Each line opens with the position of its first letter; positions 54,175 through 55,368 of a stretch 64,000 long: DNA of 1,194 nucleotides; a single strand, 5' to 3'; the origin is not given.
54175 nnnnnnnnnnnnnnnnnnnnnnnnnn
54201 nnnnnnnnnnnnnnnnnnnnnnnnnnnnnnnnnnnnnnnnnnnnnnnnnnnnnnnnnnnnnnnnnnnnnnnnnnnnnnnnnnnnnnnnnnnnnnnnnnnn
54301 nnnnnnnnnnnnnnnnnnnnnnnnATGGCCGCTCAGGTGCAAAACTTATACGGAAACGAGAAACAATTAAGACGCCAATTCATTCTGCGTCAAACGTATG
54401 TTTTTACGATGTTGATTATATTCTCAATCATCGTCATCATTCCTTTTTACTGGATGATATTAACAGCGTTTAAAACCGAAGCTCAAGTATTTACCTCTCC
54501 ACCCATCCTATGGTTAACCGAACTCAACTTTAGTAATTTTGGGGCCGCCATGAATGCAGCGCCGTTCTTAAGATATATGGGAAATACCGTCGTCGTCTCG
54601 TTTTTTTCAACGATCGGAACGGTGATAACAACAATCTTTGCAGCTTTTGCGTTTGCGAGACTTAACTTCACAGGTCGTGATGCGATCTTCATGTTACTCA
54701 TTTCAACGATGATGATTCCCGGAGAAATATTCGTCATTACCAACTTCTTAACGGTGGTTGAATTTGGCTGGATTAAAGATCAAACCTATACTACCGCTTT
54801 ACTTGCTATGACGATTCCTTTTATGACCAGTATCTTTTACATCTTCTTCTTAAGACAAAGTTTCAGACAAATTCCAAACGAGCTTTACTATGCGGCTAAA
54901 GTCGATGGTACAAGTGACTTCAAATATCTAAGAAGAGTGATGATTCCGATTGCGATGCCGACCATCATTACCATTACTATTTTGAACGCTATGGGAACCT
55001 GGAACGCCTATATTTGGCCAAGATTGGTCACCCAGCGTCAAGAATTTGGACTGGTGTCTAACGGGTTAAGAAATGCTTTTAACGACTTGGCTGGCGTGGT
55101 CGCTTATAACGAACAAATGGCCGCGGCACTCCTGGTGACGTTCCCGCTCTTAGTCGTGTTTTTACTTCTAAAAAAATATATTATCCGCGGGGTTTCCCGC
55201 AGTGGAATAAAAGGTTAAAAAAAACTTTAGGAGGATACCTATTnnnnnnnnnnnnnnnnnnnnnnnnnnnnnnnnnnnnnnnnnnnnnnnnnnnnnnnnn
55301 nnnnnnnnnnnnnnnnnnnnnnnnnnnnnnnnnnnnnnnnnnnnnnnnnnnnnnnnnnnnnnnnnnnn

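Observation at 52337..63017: Candidate nucleic-acid scavenging and uptake locus: CUT1 ABC importer, surface SNase lipoproteins, OB-fold surface protein and tandem nrnA nanoRNases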

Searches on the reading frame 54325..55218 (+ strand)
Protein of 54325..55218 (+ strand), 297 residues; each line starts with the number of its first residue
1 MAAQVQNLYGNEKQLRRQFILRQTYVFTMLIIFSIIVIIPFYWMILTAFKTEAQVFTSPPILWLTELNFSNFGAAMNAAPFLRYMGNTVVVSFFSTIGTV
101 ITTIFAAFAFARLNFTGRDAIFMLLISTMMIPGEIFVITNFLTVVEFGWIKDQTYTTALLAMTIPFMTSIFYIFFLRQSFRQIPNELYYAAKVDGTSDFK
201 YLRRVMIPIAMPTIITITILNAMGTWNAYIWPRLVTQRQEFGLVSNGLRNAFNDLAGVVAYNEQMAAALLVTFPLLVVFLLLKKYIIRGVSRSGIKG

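Call 6: search_protein_families(library=pfam, proteins=[window:54325-55218:+], max_evalue=0.01)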
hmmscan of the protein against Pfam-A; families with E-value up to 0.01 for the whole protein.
window:54325-55218:+ (297 aa): 1 family
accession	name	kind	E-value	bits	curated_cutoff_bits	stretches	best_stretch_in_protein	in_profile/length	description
PF00528.27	BPD_transp_1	-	1.9e-18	67.3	26.4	1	104-291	6-183/184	Binding-protein-dependent transport system inner membrane component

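Call 25: find_encoding_contigs(protein=window:54325-55218:+, flank=10000, max_places=6)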
Protein window:54325-55218:+ (297 aa): 7 contigs read that carry it; 6 places shown.
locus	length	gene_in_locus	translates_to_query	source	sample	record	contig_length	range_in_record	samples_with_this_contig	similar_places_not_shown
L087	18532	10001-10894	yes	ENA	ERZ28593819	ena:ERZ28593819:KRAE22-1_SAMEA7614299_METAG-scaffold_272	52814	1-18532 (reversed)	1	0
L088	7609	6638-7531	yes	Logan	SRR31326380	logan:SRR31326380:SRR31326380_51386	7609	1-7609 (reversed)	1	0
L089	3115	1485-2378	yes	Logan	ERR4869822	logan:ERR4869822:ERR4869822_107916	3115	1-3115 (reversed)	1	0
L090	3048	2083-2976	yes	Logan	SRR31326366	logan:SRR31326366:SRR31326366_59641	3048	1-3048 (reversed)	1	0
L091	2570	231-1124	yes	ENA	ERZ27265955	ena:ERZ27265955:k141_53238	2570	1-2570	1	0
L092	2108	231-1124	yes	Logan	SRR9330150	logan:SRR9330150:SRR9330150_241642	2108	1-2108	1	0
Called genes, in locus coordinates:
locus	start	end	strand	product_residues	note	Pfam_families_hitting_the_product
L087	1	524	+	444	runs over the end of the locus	PF01554:MatE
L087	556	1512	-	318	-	PF01145:Band_7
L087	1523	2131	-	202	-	PF06271:RDD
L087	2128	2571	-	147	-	PF01957:NfeD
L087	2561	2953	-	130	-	-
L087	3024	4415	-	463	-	PF10396:TrmE_N, PF12631:MnmE_helical, PF00350:Dynamin_N (faint), PF01926:MMR_HSR1, PF02421:FeoB_N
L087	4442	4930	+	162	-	-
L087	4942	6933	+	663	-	PF05496:RuvB_N (weak), PF06068:TIP49 (faint), PF13177:DNA_pol3_delta2, PF00004:AAA, PF13604:AAA_30 (weak), PF22608:DNAX_ATPase_lid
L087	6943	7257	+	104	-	PF02575:YbaB_DNA_bd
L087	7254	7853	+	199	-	PF21176:RecR_HhH, PF02132:RecR_ZnF (faint), PF13662:Toprim_4, PF01751:Toprim, PF21175:RecR_C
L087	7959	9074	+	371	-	PF00005:ABC_tran, PF13304:AAA_21 (faint)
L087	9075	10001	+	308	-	PF00528:BPD_transp_1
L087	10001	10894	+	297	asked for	PF00528:BPD_transp_1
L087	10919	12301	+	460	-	PF01547:SBP_bac_1, PF13416:SBP_bac_8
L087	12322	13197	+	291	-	PF00565:SNase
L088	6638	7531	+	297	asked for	PF00528:BPD_transp_1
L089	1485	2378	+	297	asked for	PF00528:BPD_transp_1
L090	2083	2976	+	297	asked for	PF00528:BPD_transp_1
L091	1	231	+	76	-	?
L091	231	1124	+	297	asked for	PF00528:BPD_transp_1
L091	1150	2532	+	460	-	PF01547:SBP_bac_1, PF13416:SBP_bac_8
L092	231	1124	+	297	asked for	PF00528:BPD_transp_1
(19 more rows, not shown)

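Call 30: search_protein_families(library=ncbifam, proteins=[window:54325-55218:+, L091:1150-2532:+], max_evalue=0.001)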
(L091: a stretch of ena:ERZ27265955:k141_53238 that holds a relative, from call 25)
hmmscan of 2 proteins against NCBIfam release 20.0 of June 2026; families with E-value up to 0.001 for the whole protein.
window:54325-55218:+ (297 aa): 11 families
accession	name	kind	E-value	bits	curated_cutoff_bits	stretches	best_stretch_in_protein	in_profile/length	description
NF008210.0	PRK10973.1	equivalog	2.9e-33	115.8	297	1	24-291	10-277/281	sn-glycerol-3-phosphate ABC transporter permease UgpE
NF040932.1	ABC_arch_GlcU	equivalog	8.7e-27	94.4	340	1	28-292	7-266/272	glucose ABC transporter permease GlcU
NF008231.0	PRK10998.1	equivalog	9e-17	61.6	261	1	27-297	17-296/296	maltose ABC transporter permease MalG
TIGR01581.1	Mo_ABC_porter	hypoth_equivalog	2.4e-10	40.3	210.3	1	64-220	2-166/225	ABC transporter permease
NF007047.0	PRK09500.1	equivalog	4.6e-09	36.2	326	1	28-220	10-191/257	spermidine/putrescine ABC transporter permease PotC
NF011624.0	PRK15050.1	equivalog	8e-06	25.2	247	1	16-229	18-233/297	2-aminoethylphosphonate ABC transporter permease subunit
NF040931.1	ABC_arch_GlcT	equivalog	1.1e-05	25.2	360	1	137-273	123-258/278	glucose ABC transporter permease GlcT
TIGR02141.1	modB_ABC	equivalog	0.00012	21.8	182.6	1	88-220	3-143/208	molybdate ABC transporter permease subunit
NF006939.0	PRK09421.1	equivalog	0.00014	21.4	262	0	89-221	16-157/230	molybdate ABC transporter permease subunit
NF040839.1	tungstate_WtpB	equivalog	0.00026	20.7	340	1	55-220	15-188/251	tungstate ABC transporter permease WtpB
TIGR03262.1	PhnU2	equivalog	0.00027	19.7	593.25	0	163-275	417-524/546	putative 2-aminoethylphosphonate ABC transporter permease subunit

L091:1150-2532:+ (460 aa): 3 families
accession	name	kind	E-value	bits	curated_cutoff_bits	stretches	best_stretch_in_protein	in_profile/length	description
NF008211.0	PRK10974.1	equivalog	1.2e-15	57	411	1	43-379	28-366/439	sn-glycerol-3-phosphate ABC transporter substrate-binding protein UgpB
NF045826.1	lipo_P68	equivalog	1.2e-07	30.6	200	1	75-170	76-171/669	P68 family surface lipoprotein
TIGR03850.1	bind_CPR_0540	equivalog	5.2e-06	25.3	299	1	55-197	47-191/437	carbohydrate ABC transporter substrate-binding protein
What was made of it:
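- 54325..55218 (+): ABC permease 2 (UgpE-like). NCBIfam best hit UgpE, below cut-off (call 30).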

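Call 31: search_protein_families(library=pfam, proteins=[L091:1150-2532:+], max_evalue=1)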
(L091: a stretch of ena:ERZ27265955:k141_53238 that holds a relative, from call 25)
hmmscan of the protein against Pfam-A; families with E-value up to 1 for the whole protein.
L091:1150-2532:+ (460 aa): 2 families
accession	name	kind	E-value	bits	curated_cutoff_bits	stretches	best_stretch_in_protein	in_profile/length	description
PF13416.11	SBP_bac_8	-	9e-30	104.8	27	1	72-376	12-273/279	Bacterial extracellular solute-binding protein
PF01547.30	SBP_bac_1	-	8.9e-18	65.8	26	1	75-352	26-306/307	Bacterial extracellular solute-binding protein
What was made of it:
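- On CUT1-type (Ugp/Mal-like) ABC importer: Calls 6, 30 and 31.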

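Call 32: search_solved_structures(query=L091:1150-2532:+, max_evalue=0.01)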
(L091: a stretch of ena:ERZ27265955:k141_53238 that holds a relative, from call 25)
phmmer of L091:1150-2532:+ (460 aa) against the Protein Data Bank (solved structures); distinct sequences matched with E-value up to 0.01: 37.
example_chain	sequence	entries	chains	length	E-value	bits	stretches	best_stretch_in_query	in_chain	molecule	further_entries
7c0x_A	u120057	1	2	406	6.3e-17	64.8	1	42-378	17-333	Sugar ABC transporter, periplasmic sugar-binding protein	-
7c0f_A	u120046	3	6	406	6.4e-17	64.7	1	42-378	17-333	Sugar ABC transporter, periplasmic sugar-binding protein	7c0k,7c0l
7c0y_A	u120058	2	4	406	8.7e-17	64.3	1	42-378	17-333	Sugar ABC transporter, periplasmic sugar-binding protein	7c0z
7c16_A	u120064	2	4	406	1.1e-16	64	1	42-378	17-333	Sugar ABC transporter, periplasmic sugar-binding protein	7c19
7c0v_A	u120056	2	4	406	1.2e-16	63.8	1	42-378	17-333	Sugar ABC transporter, periplasmic sugar-binding protein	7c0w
7c0t_A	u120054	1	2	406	1.7e-16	63.4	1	42-378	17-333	Sugar ABC transporter, periplasmic sugar-binding protein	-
7c0u_A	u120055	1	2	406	1.7e-16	63.4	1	42-378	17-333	Sugar ABC transporter, periplasmic sugar-binding protein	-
7c0o_A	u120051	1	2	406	2.3e-16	62.9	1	42-378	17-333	Sugar ABC transporter, periplasmic sugar-binding protein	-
7c0r_A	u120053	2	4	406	3.1e-16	62.5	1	42-378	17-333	Sugar ABC transporter, periplasmic sugar-binding protein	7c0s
7c14_A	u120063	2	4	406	4.3e-16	62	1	42-378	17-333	Sugar ABC transporter, periplasmic sugar-binding protein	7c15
5iai_A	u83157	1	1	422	1.9e-14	56.6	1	118-375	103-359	Sugar ABC transporter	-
9lff_A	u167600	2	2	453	4.4e-12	48.8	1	42-379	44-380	SN-glycerol-3-phophate ABC transporter, periplasmic SN-glycerol-3-phosphate-binding protei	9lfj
1elj_A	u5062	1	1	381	1e-11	47.6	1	43-374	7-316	MALTODEXTRIN-BINDING PROTEIN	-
6x84_A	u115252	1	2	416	4.2e-11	45.6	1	44-397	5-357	sn-glycerol-3-phosphate-binding periplasmic protein UgpB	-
4mfi_A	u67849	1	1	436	6.7e-11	44.9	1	39-378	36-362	Sn-glycerol-3-phosphate ABC transporter substrate-binding protein UspB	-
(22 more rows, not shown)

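Call 40: find_homologous_proteins(query=L091:1150-2532:+)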
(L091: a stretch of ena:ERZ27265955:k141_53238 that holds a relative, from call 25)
Query L091:1150-2532:+ (460 aa): 165 proteins with E <= 0.001 among 8000 candidates; the best 120 are listed.
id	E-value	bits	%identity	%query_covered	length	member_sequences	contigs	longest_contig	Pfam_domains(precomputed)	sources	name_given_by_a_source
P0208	0.0e+0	1021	97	100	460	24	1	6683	PF13416.12,PF01547.31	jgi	jgi:multiple sugar transport system substrate-binding protein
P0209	8.1e-282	953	90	100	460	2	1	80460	PF13416.12,PF01547.31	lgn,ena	-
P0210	8.4e-240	814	76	100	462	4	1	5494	PF13416.12,PF01547.31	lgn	-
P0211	1.4e-239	814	78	100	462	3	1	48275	PF13416.12,PF01547.31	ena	-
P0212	6.9e-239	811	76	100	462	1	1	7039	PF13416.12,PF01547.31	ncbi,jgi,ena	jgi:multiple sugar transport system substrate-binding protein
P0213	1.0e-237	807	78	100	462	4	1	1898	PF13416.12,PF01547.31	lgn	-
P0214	5.6e-237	805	75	100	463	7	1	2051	PF13416.12,PF01547.31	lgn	-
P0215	2.9e-231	786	75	100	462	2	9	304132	PF13416.12,PF01547.31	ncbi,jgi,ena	-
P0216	1.1e-230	784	75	100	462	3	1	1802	PF13416.12,PF01547.31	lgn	-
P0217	4.4e-230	782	75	100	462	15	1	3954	PF13416.12,PF01547.31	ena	-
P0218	1.9e-225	767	72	100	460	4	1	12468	PF13416.12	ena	-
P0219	6.0e-216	736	69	100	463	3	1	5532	PF13416.12,PF01547.31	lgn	-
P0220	1.3e-214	731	69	100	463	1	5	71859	PF13416.12,PF01547.31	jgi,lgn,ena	-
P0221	3.5e-203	694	66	100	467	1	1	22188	PF13416.12,PF01547.31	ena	-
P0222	1.2e-202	692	76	86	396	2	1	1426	PF13416.12,PF01547.31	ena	-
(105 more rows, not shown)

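Call 52: predict_structure(alignment_id=A2)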
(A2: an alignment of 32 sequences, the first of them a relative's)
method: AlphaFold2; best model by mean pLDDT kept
length: 460 residues; sequences in the alignment: 32
mean_pLDDT: 91.6   pTM: 0.86
mean pLDDT of the five models: 91.6, 91.1, 90.5, 89.4, 88.6
residues with pLDDT >= 90: 365; 70-90: 76; 50-70: 11; < 50: 8
segments of 3 or more residues with pLDDT < 50: 17-24
pLDDT, mean of each block of 10 residues (from residue 1): 71 56 58 93 97 93 97 96 91 92 91 88 95 94 88 93 96 96 95 96 96 93 93 90 97 97 90 94 93 88 95 92 94 97 97 94 95 97 95 94 95 90 86 96 97 89
secondary structure, 60 per line:
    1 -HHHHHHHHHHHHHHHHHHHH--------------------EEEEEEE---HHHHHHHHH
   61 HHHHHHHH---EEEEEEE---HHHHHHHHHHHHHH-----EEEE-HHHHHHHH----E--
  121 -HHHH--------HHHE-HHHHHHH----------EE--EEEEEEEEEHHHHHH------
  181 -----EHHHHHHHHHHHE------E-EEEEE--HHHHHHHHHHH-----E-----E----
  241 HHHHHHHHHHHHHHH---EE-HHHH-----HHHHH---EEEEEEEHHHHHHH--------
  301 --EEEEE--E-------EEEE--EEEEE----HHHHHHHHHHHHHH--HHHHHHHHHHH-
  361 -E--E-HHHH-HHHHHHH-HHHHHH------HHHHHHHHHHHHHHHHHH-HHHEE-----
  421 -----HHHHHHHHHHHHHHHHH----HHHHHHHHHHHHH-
elements in order: H2-21 E42-48 H52-68 E72-78 H82-95 E101-104 H106-113 H122-125 H139-145 E160-168 H169-174 H187-197 E207-211 H214-224 H241-255 H262-265 H271-275 E279-285 H286-292 E303-307 E318-321 E324-328 H333-346 H349-359 H367-370 H372-378 H380-385 H392-409 H426-442 H447-459

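Call 55: fold_search(model_id=the predicted structure, library=pdb)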
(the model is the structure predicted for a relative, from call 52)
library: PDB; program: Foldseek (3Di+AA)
matches with E <= 10: 1558; with E <= 0.001: 1082
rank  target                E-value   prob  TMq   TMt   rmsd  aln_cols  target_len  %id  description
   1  7c0v_A                1.6e-25  1.00  0.71  0.82   3.6       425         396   20  Crystal structure of a dinucleotide-binding protein (Y224A) of ABC transporter endogenously bound to uridylyl-3'-5'-ph (released 2021-03-10)
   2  7c16_A                3.1e-25  1.00  0.70  0.80   4.2       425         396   19  Crystal structure of a dinucleotide-binding protein (Y224A/Y246A) of ABC transporter endogenously bound to uridylyl-3' (released 2021-03-10)
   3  7c0v_B                3.7e-25  1.00  0.70  0.81   3.6       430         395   19  Crystal structure of a dinucleotide-binding protein (Y224A) of ABC transporter endogenously bound to uridylyl-3'-5'-ph (released 2021-03-10)
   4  7c0z_B                3.9e-25  1.00  0.69  0.80   4.3       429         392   20  Crystal structure of a dinucleotide-binding protein (Y246A) of ABC transporter endogenously bound to uridylyl-3'-5'-ph (released 2021-03-10)
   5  7c0u_A                4.6e-25  1.00  0.71  0.81   3.5       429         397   20  Crystal structure of a dinucleotide-binding protein (S127A) of ABC transporter endogenously bound to uridylyl-3'-5'-ph (released 2021-03-10)
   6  7c0l_A                6.8e-25  1.00  0.69  0.79   4.1       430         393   19  Crystal structure of a dinucleotide-binding protein of ABC transporter endogenously bound to uridylyl-3'-5'-phospho-gu (released 2021-03-10)
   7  7c0o_A                7.6e-25  1.00  0.70  0.80   4.2       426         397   20  Crystal structure of a dinucleotide-binding protein (Y56F) of ABC transporter endogenously bound to uridylyl-3'-5'-pho (released 2021-03-10)
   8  7c14_A                8.1e-25  1.00  0.69  0.79   3.8       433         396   20  Crystal structure of a dinucleotide-binding protein (Q274A) of ABC transporter endogenously bound to uridylyl-3'-5'-ph (released 2021-03-10)
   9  7c0y_A                1.1e-24  1.00  0.70  0.81   3.9       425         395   20  Crystal structure of a dinucleotide-binding protein (Y246A) of ABC transporter endogenously bound to uridylyl-3'-5'-ph (released 2021-03-10)
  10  7c0w_B                1.3e-24  1.00  0.71  0.82   3.8       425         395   20  Crystal structure of a dinucleotide-binding protein (Y224A) of ABC transporter endogenously bound to uridylyl-3'-5'-ph (released 2021-03-10)
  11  7c19_A                1.6e-24  1.00  0.69  0.79   4.0       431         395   19  Crystal structure of a dinucleotide-binding protein (Y224A/Y246A) of ABC transporter endogenously bound to uridylyl-3' (released 2021-03-10)
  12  7c16_B                1.9e-24  1.00  0.67  0.77   4.6       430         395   19  Crystal structure of a dinucleotide-binding protein (Y224A/Y246A) of ABC transporter endogenously bound to uridylyl-3' (released 2021-03-10)
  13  7c0z_A                2.1e-24  1.00  0.66  0.77   4.8       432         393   19  Crystal structure of a dinucleotide-binding protein (Y246A) of ABC transporter endogenously bound to uridylyl-3'-5'-ph (released 2021-03-10)
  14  7c0t_B                2.3e-24  1.00  0.70  0.80   3.5       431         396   20  Crystal structure of a dinucleotide-binding protein (N81A) of ABC transporter endogenously bound to uridylyl-3'-5'-pho (released 2021-03-10)
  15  7c0t_A                2.6e-24  1.00  0.70  0.81   3.5       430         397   19  Crystal structure of a dinucleotide-binding protein (N81A) of ABC transporter endogenously bound to uridylyl-3'-5'-pho (released 2021-03-10)
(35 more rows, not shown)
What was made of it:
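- Its best PDB relative by sequence and by fold is the dinucleotide-binding protein bound to UpG (calls 32, 55). UgpB structures are the second-best fold matches (call 55).
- Tried and rejected: Ligand residues were taken from the PDB mutant titles instead (call 55).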

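Call 56: search_solved_structures(query=P0208, max_evalue=1e-15, show_alignments=5)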
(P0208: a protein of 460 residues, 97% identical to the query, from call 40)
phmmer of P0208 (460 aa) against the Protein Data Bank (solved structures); distinct sequences matched with E-value up to 1e-15: 10.
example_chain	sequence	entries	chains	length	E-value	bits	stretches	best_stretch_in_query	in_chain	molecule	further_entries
7c0x_A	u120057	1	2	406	1.3e-16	63.8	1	43-378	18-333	Sugar ABC transporter, periplasmic sugar-binding protein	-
7c0f_A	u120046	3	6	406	1.3e-16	63.8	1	43-378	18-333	Sugar ABC transporter, periplasmic sugar-binding protein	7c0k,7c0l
7c0y_A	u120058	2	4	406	1.7e-16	63.4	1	43-378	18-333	Sugar ABC transporter, periplasmic sugar-binding protein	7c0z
7c16_A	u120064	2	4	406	2.1e-16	63.1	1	43-378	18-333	Sugar ABC transporter, periplasmic sugar-binding protein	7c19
7c0v_A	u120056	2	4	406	2.6e-16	62.8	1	43-378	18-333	Sugar ABC transporter, periplasmic sugar-binding protein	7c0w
7c0t_A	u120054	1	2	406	3.3e-16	62.5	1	43-378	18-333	Sugar ABC transporter, periplasmic sugar-binding protein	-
7c0u_A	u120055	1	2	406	3.3e-16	62.4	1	43-378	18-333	Sugar ABC transporter, periplasmic sugar-binding protein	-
7c0o_A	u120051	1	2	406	4.6e-16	62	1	43-378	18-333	Sugar ABC transporter, periplasmic sugar-binding protein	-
7c0r_A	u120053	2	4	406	6.2e-16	61.5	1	43-378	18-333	Sugar ABC transporter, periplasmic sugar-binding protein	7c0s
7c14_A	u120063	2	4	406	8.6e-16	61.1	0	43-378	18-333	Sugar ABC transporter, periplasmic sugar-binding protein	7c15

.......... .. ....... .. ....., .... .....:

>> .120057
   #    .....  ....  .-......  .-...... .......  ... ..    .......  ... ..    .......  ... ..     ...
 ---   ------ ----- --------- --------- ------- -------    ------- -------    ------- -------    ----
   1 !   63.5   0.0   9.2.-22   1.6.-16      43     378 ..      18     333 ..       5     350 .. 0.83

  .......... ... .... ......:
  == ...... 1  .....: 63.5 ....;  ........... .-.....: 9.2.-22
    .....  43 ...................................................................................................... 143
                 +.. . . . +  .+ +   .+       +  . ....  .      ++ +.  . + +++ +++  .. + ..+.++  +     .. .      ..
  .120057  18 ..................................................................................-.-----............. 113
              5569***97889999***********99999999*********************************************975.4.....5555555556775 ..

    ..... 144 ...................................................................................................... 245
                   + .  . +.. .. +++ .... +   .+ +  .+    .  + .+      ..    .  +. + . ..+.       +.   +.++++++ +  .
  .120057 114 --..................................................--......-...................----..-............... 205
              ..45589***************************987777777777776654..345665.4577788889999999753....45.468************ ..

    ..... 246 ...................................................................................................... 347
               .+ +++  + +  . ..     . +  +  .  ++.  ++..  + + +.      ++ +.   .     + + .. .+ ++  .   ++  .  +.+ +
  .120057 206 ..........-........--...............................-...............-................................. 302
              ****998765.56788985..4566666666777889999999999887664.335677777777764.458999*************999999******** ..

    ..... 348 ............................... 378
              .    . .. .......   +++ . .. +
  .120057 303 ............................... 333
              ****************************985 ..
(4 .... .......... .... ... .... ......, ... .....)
